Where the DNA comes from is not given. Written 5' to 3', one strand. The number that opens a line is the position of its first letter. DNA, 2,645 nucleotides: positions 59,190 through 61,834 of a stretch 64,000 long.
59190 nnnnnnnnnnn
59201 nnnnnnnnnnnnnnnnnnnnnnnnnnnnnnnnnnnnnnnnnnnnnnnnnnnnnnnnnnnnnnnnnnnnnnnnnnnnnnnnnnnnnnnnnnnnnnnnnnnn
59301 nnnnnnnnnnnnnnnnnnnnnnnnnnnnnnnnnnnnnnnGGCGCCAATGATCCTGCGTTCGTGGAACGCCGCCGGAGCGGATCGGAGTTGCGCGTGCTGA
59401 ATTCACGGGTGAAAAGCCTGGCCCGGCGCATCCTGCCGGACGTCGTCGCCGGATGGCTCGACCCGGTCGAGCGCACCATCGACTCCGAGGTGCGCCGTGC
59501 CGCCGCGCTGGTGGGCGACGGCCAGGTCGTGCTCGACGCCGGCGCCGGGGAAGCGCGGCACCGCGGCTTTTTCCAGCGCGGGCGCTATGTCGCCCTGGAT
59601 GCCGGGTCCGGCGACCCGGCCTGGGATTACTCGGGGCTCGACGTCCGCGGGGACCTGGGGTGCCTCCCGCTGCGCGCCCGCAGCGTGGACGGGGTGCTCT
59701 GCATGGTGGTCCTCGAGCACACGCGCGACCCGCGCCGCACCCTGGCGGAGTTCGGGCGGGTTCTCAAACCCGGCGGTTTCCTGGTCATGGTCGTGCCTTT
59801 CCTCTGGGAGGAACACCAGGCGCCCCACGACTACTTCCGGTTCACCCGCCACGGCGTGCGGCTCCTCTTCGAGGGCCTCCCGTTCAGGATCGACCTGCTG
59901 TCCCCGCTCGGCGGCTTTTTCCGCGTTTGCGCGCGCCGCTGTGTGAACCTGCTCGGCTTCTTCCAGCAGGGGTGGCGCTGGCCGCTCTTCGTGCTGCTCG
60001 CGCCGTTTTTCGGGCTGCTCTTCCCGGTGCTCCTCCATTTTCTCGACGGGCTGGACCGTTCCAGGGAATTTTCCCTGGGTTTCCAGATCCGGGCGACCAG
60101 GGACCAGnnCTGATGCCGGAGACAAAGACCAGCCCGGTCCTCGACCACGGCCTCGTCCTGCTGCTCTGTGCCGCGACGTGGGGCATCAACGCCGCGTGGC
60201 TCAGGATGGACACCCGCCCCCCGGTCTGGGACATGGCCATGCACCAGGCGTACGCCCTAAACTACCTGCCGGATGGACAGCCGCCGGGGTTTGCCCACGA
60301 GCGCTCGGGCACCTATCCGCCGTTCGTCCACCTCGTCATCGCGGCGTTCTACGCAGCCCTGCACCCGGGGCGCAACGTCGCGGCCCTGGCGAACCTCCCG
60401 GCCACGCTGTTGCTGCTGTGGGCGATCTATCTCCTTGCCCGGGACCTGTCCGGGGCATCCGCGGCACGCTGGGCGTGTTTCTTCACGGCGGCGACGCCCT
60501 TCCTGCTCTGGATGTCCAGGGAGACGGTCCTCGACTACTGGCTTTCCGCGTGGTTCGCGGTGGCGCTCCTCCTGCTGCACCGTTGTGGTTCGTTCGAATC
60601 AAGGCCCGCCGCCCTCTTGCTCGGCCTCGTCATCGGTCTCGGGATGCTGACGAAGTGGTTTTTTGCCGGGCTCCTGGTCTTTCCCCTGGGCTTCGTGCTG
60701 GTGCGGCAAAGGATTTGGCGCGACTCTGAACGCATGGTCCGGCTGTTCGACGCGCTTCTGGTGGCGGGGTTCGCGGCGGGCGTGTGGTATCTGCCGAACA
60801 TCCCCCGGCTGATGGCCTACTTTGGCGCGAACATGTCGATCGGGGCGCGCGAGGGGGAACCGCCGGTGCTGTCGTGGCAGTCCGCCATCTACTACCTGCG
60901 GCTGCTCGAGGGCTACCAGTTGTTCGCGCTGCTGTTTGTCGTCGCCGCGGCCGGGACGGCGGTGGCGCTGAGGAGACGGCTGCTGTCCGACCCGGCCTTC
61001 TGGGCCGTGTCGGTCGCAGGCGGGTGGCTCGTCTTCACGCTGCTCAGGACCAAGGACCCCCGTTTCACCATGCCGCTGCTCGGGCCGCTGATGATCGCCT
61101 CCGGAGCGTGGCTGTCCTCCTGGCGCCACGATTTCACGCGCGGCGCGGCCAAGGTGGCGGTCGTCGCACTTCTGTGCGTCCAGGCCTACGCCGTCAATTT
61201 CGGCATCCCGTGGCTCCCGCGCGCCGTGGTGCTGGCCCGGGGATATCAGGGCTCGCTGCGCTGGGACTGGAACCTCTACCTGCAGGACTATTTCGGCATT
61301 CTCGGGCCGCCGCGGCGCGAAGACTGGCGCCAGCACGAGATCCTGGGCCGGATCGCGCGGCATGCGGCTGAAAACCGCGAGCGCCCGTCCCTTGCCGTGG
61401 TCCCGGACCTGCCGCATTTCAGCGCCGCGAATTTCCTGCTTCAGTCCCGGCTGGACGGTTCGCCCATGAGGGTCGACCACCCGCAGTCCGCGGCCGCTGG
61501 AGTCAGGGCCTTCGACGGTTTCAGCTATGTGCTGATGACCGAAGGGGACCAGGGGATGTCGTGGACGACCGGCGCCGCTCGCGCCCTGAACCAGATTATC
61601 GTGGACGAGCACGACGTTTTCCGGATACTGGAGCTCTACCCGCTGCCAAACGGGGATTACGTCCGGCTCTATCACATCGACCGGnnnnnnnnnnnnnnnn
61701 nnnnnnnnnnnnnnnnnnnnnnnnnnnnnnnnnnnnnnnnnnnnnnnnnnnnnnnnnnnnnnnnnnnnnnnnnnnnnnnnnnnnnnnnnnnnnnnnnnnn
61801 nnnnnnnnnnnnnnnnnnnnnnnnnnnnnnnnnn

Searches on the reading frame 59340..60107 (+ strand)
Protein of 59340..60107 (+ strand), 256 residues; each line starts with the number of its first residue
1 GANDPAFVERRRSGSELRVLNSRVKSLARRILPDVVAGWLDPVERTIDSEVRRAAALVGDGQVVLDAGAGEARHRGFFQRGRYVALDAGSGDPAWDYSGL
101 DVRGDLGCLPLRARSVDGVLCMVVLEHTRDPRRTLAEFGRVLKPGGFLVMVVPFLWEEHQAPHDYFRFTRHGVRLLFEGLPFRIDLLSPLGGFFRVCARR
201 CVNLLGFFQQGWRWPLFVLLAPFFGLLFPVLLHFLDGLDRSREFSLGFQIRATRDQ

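Call 90: search_protein_families(library=pfam, proteins=[window:59340-60107:+], max_evalue=0.0001)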
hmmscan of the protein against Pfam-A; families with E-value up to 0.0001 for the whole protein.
seq(256 aa): 4 families
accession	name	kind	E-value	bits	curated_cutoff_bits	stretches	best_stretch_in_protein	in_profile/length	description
PF08241.18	Methyltransf_11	-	1.7e-11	45.1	21.2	1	66-150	2-95/95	Methyltransferase domain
PF13489.12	Methyltransf_23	-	1.2e-06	28.7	27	1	46-155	8-121/164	Methyltransferase domain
PF13649.12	Methyltransf_25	-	2.2e-06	28.7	27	1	102-146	51-97/97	Methyltransferase domain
PF08242.18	Methyltransf_12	-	2.9e-06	28.4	30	1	80-148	50-98/98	Methyltransferase domain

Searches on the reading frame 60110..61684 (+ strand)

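Call 90: search_protein_families(library=pfam, proteins=[window:60110-61684:+], max_evalue=0.0001)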
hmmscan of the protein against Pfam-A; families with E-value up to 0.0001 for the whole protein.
seq(525 aa): 1 family
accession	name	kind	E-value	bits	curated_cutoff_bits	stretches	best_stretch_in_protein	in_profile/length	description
PF13231.12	PMT_2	-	5.6e-11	43.3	26.1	1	70-207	3-142/160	Dolichyl-phosphate-mannose-protein mannosyltransferase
